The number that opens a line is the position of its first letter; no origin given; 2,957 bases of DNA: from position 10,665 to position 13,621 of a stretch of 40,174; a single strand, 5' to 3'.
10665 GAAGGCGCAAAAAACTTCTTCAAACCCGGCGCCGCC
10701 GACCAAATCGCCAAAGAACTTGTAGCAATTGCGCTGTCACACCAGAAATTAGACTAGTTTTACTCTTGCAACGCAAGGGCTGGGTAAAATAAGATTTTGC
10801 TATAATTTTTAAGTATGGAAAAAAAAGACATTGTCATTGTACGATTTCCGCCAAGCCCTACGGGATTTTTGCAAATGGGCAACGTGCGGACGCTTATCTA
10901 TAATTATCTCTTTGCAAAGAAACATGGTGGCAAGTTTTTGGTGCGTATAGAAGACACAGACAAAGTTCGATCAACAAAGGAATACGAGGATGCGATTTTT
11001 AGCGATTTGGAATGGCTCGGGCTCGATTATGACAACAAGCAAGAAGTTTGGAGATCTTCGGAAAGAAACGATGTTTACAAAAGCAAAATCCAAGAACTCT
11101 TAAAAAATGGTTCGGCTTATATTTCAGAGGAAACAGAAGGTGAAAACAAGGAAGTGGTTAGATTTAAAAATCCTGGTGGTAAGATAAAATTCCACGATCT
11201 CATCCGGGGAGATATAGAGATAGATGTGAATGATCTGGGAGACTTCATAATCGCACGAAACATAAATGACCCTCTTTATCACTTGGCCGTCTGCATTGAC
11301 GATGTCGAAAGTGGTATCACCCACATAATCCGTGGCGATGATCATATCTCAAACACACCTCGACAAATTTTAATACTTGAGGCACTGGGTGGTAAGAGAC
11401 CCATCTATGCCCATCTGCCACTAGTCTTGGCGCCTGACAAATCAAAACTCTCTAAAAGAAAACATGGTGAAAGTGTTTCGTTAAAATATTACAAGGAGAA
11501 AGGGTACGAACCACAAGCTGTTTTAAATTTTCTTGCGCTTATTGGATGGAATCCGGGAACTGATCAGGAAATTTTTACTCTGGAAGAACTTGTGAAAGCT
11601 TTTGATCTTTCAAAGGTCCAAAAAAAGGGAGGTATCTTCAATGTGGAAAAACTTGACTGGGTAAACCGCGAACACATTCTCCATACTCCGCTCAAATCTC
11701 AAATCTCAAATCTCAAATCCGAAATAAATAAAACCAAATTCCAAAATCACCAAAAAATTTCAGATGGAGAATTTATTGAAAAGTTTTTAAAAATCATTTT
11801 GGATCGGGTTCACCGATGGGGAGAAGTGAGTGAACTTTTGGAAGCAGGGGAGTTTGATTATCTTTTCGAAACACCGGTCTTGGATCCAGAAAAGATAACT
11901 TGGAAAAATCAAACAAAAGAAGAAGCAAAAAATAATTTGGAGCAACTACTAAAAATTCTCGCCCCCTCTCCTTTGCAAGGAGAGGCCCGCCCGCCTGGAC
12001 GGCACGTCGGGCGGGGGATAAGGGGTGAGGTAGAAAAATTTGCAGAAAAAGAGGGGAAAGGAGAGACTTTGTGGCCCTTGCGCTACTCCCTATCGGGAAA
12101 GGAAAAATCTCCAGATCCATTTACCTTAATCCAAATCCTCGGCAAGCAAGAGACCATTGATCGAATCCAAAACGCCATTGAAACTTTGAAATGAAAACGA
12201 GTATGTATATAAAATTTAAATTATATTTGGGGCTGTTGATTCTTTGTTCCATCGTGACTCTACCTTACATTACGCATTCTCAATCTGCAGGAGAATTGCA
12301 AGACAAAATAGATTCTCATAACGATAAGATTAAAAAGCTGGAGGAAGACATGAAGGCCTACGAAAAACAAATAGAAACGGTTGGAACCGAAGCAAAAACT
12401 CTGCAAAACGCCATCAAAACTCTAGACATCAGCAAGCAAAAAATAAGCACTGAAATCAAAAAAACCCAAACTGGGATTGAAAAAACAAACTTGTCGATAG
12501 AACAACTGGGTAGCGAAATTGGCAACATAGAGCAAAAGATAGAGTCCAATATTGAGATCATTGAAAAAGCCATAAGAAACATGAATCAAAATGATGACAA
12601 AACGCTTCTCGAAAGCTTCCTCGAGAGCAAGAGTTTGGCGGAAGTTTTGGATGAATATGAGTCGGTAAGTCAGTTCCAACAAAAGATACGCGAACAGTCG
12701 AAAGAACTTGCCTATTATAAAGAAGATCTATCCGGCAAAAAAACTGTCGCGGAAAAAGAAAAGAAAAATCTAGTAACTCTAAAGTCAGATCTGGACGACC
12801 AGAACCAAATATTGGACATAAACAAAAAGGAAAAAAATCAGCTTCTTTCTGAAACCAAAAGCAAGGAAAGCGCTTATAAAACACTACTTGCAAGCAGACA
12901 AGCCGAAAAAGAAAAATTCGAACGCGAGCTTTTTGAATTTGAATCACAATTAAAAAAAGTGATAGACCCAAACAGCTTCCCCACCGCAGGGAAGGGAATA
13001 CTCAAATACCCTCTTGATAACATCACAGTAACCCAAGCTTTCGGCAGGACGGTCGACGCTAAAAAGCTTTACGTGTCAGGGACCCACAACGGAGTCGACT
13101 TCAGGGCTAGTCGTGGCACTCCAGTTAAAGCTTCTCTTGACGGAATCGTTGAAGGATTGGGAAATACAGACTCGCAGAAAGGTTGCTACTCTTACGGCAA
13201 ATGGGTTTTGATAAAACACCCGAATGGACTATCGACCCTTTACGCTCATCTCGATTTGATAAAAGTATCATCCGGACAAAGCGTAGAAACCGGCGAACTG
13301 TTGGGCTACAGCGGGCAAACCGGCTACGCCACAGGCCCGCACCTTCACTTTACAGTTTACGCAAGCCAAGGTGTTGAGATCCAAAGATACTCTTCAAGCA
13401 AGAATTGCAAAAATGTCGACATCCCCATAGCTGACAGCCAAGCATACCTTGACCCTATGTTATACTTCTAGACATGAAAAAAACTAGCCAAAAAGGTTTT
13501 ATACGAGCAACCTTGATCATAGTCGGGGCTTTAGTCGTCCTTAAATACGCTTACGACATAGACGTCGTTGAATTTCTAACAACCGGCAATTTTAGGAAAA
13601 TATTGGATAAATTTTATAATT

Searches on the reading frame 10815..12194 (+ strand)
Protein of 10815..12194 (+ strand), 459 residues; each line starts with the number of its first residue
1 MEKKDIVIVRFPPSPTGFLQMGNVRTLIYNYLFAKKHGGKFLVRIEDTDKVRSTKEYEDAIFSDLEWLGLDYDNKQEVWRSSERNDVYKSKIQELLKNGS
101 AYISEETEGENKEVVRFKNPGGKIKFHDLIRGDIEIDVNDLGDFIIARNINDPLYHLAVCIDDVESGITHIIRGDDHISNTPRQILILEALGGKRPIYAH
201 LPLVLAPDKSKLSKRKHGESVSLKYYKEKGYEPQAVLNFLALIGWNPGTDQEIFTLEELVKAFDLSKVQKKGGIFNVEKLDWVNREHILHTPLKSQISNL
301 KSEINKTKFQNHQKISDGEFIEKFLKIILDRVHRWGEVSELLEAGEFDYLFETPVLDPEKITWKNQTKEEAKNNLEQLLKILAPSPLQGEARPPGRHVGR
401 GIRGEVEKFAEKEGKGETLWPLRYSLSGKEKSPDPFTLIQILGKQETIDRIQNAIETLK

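Call 52: search_protein_families(library=pfam, proteins=[window:10815-12194:+], max_evalue=0.00001)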
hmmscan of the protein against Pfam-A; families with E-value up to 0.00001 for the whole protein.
window:10815-12194:+ (459 aa): 2 families
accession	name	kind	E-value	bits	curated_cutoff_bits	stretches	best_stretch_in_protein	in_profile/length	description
PF00749.27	tRNA-synt_1c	-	1.6e-83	280.6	23.4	2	106-282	137-314/314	tRNA synthetases class I (E and Q), catalytic domain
PF19269.4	Anticodon_2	-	4.4e-14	53.5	23.6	1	314-455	10-141/141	Anticodon binding domain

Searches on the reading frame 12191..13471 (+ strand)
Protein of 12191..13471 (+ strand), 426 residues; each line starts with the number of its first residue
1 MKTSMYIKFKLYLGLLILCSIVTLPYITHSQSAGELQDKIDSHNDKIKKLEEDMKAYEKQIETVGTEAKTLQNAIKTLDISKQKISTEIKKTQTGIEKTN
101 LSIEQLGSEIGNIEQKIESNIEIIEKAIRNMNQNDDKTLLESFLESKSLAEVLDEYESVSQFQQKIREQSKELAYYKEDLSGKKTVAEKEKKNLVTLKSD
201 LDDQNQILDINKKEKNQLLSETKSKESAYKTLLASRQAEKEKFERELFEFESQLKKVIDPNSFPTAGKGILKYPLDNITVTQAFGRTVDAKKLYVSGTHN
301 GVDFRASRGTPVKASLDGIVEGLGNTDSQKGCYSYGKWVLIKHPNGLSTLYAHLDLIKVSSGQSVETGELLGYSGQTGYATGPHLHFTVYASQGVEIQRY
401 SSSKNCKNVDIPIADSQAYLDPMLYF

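Call 52: search_protein_families(library=pfam, proteins=[window:12191-13471:+], max_evalue=0.00001)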
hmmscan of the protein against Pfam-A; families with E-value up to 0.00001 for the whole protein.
window:12191-13471:+ (426 aa): 1 family
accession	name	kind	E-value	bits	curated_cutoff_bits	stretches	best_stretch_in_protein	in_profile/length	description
PF01551.29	Peptidase_M23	-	1.6e-28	99.1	28.7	1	298-391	2-89/96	Peptidase family M23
